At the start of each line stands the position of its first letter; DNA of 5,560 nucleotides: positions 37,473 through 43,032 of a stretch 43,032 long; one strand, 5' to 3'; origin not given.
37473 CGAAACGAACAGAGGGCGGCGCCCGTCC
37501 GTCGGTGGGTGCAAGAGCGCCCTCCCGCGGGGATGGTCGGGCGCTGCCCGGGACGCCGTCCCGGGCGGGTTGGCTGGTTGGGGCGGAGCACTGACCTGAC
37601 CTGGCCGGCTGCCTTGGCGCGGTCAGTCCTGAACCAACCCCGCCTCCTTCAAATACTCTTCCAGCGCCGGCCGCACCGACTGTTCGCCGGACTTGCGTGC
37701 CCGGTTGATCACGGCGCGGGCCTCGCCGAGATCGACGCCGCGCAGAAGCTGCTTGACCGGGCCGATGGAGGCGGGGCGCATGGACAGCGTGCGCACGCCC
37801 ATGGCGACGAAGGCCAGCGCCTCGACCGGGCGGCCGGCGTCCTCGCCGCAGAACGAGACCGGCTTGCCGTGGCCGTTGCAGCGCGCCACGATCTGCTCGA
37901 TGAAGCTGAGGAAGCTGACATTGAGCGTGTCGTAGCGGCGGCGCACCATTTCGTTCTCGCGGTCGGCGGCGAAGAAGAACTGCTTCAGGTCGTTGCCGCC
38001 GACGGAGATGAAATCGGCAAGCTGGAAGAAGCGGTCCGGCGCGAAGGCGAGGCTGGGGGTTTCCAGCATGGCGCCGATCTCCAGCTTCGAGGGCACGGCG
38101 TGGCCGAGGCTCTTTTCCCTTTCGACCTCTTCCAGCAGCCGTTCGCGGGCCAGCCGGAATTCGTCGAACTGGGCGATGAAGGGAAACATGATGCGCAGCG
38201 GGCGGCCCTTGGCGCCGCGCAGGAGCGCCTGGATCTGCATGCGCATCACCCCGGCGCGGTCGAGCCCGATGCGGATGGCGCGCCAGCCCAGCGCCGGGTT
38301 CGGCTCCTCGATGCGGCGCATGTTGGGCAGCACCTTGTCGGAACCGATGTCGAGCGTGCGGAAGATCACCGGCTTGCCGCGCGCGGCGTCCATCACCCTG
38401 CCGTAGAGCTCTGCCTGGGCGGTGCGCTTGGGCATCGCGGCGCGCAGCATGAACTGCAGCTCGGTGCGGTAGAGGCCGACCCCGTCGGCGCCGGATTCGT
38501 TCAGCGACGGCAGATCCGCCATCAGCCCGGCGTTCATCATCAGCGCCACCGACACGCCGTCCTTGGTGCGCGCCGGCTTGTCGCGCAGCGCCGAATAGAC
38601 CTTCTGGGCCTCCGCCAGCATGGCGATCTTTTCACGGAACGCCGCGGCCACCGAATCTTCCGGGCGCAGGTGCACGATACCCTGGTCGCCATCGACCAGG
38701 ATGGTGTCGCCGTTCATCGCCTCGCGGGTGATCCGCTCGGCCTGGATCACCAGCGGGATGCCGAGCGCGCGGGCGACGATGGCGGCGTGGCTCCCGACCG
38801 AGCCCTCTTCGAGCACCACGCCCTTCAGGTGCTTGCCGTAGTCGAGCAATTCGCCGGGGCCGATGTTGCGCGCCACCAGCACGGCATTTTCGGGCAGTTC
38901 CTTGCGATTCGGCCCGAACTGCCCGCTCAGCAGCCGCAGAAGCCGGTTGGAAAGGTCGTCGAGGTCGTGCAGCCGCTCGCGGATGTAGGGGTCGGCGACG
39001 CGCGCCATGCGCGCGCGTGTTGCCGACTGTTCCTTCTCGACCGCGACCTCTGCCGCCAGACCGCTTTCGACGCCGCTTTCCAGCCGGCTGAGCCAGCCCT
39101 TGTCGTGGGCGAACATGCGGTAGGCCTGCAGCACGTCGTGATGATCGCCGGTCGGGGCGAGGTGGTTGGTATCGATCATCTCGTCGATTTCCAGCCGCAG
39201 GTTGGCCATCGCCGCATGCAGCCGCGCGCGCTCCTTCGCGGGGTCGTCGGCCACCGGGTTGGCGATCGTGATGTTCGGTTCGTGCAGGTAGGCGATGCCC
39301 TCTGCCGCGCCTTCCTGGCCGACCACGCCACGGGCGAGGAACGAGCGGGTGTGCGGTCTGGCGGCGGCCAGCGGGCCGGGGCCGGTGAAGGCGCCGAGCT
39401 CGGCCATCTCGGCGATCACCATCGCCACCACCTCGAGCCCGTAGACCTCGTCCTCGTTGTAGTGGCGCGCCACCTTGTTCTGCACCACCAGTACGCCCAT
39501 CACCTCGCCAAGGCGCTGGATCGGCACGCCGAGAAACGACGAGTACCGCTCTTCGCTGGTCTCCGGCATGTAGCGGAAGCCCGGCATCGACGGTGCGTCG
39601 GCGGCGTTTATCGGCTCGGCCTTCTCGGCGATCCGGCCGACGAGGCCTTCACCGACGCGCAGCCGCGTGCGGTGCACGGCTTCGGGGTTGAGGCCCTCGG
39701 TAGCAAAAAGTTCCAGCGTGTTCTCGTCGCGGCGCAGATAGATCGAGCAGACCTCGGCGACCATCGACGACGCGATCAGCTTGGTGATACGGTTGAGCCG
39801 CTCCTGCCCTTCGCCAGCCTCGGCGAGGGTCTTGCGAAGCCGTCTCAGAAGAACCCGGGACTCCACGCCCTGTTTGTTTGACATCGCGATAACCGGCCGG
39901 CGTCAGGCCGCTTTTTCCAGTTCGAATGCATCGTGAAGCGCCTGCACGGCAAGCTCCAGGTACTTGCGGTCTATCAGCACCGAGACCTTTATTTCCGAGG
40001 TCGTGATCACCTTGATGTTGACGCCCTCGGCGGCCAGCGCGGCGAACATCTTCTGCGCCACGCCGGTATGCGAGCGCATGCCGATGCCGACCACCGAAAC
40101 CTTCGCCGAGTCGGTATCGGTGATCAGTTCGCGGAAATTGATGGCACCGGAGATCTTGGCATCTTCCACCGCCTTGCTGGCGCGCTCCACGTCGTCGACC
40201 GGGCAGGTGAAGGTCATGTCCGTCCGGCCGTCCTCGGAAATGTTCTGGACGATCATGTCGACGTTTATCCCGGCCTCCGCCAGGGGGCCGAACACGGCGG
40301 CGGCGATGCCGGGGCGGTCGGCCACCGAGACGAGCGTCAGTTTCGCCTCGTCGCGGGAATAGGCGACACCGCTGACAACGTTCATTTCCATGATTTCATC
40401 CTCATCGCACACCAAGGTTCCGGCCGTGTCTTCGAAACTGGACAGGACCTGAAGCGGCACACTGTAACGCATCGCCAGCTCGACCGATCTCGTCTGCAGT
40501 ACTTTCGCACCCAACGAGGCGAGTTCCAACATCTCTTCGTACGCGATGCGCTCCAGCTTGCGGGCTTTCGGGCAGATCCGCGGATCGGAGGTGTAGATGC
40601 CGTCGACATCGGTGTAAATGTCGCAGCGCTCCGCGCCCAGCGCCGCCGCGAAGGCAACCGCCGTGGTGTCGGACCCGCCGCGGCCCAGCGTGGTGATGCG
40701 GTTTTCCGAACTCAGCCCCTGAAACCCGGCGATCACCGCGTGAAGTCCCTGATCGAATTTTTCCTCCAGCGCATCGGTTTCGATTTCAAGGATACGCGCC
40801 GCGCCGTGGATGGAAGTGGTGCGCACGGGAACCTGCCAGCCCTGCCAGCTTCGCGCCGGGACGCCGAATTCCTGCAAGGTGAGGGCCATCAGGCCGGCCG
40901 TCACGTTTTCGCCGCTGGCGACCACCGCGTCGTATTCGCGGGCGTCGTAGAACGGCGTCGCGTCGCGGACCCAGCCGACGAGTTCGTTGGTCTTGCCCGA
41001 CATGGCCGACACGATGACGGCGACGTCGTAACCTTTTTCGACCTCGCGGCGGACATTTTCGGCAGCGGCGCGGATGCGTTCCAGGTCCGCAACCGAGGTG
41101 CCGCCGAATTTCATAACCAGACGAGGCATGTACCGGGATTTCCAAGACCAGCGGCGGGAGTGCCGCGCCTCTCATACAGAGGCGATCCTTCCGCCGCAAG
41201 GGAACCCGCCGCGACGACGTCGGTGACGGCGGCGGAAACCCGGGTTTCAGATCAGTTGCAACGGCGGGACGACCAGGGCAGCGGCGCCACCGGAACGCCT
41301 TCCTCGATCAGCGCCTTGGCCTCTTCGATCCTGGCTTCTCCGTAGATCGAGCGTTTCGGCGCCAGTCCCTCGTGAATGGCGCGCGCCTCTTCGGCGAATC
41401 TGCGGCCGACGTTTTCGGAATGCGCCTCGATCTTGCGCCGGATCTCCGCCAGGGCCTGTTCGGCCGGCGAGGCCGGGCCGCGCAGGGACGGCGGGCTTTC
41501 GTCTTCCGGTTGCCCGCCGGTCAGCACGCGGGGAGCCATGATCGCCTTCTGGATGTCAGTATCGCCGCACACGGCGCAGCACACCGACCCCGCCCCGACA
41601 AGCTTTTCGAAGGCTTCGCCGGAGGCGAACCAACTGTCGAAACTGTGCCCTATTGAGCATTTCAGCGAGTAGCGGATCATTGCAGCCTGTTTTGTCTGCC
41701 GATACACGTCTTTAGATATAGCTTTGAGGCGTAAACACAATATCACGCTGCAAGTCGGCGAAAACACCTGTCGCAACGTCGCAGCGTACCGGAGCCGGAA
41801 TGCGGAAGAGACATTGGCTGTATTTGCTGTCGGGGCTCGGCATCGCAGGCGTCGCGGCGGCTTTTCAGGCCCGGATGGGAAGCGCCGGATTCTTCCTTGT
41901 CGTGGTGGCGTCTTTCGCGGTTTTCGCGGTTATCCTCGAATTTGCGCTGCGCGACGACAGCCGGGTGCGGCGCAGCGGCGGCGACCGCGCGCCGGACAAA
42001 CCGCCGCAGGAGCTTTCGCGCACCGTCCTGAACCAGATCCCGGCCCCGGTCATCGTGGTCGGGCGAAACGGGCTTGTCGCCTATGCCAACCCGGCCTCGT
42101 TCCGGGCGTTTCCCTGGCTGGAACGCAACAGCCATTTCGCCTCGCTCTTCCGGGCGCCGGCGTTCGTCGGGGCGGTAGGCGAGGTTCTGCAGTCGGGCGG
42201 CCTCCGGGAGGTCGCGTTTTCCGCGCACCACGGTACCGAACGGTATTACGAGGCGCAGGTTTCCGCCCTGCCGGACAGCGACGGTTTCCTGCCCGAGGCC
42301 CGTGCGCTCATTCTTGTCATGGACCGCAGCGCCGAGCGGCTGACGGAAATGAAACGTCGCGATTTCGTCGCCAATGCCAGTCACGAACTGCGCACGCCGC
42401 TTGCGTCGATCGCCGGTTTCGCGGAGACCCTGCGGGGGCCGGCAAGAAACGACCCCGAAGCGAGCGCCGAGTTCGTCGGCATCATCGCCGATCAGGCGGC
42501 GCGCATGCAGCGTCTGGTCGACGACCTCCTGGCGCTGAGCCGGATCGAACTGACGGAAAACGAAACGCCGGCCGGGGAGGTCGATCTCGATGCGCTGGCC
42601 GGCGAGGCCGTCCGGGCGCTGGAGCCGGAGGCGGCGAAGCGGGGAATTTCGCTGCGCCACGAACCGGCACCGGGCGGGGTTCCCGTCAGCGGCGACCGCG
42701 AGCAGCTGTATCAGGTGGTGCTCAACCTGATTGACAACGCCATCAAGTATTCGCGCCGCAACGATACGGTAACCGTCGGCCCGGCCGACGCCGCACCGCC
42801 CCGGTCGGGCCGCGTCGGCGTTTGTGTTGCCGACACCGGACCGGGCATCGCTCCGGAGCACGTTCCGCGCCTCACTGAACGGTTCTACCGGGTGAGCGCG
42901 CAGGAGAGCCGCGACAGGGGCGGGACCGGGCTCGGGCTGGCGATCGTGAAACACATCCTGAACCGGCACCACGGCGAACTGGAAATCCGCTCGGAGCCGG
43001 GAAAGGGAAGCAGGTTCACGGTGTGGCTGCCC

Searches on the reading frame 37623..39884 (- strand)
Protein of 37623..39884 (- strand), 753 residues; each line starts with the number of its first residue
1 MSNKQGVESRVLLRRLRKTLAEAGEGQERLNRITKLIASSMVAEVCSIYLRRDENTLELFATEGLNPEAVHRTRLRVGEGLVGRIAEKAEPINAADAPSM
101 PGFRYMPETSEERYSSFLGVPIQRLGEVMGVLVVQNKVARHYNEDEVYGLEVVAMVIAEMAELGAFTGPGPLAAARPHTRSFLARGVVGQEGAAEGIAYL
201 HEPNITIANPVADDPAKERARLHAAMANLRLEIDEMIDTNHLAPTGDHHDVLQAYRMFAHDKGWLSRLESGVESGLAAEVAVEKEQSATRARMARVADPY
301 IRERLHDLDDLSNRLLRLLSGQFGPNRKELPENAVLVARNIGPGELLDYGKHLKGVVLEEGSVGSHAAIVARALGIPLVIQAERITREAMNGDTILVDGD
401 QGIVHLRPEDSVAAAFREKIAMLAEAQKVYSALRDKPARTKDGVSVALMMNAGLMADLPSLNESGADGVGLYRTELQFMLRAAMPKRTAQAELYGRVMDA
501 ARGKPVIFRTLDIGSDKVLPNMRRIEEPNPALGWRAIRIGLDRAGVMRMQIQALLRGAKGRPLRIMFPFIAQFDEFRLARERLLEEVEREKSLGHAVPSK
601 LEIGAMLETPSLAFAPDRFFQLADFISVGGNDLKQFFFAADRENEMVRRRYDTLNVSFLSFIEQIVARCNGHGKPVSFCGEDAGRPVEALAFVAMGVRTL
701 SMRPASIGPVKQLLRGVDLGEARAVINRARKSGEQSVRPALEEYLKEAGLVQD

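Call 35: search_protein_families(library=pfam, proteins=[window:37623-39884:-], max_evalue=0.001)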
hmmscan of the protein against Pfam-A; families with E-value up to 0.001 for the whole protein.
window:37623-39884:- (753 aa): 6 families
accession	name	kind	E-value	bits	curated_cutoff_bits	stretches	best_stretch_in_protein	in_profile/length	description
PF02896.24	PEP-utilizers_C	-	2e-85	287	22.8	1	432-717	6-291/293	PEP-utilising enzyme, PEP-binding domain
PF00391.29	PEP-utilizers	-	6.1e-20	71.1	23.1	1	331-402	2-72/72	PEP-utilising enzyme, mobile domain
PF05524.18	PEP-utilisers_N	-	5e-18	65.8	24.4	1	185-304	1-121/121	PEP-utilising enzyme, N-terminal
PF01590.32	GAF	-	2.2e-14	54.6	22.4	1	27-158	3-130/133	GAF domain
PF13185.12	GAF_2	-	1e-12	48.9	28.6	1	30-158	8-132/136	GAF domain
PF13492.12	GAF_3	-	4.5e-07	30.8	27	1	27-159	3-125/129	GAF domain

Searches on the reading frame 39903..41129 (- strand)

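Call 35: search_protein_families(library=pfam, proteins=[window:39903-41129:-], max_evalue=0.001)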
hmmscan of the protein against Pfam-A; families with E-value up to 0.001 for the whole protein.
window:39903-41129:- (408 aa): 4 families
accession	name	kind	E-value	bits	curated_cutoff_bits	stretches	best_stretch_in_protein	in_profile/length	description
PF00696.33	AA_kinase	-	1.2e-47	163.1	24.9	1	3-229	2-233/234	Amino acid kinase family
PF22468.2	ACT_9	-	8.4e-38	128.4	27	2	344-402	1-61/61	ACT domain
PF13840.12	ACT_7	-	1.8e-23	82.6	27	2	339-400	4-65/65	ACT domain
PF01842.31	ACT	-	3.9e-20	71.7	27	1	266-322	4-59/66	ACT domain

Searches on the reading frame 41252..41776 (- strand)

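Call 88: search_protein_families(library=pfam, proteins=[window:41252-41776:-], max_evalue=0.001)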
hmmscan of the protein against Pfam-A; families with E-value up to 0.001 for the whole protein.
window:41252-41776:- (174 aa): 1 family
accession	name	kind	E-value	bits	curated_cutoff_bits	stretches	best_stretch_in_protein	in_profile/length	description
PF06676.16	DUF1178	-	2e-47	161.8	31.6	1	33-169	1-145/147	Protein of unknown function (DUF1178)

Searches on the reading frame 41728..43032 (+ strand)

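Call 35: search_protein_families(library=pfam, proteins=[window:41728-43032:+], max_evalue=0.001)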
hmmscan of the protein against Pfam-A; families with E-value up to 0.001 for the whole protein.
window:41728-43032:+ (435 aa): 4 families
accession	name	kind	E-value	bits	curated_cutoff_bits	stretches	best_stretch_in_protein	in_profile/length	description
PF02518.31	HATPase_c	-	2.4e-30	105.6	26.4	1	322-435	1-108/111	Histidine kinase-, DNA gyrase B-, and HSP90-like ATPase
PF00512.31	HisKA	-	3.2e-21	75.6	26.9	1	210-274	2-64/66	His Kinase A (phospho-acceptor) domain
PF08448.16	PAS_4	-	6.8e-06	26.7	23.1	1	101-187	1-94/110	PAS fold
PF13581.12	HATPase_c_2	-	2.6e-05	24.7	27.4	1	335-414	40-112/127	Histidine kinase-like ATPase domain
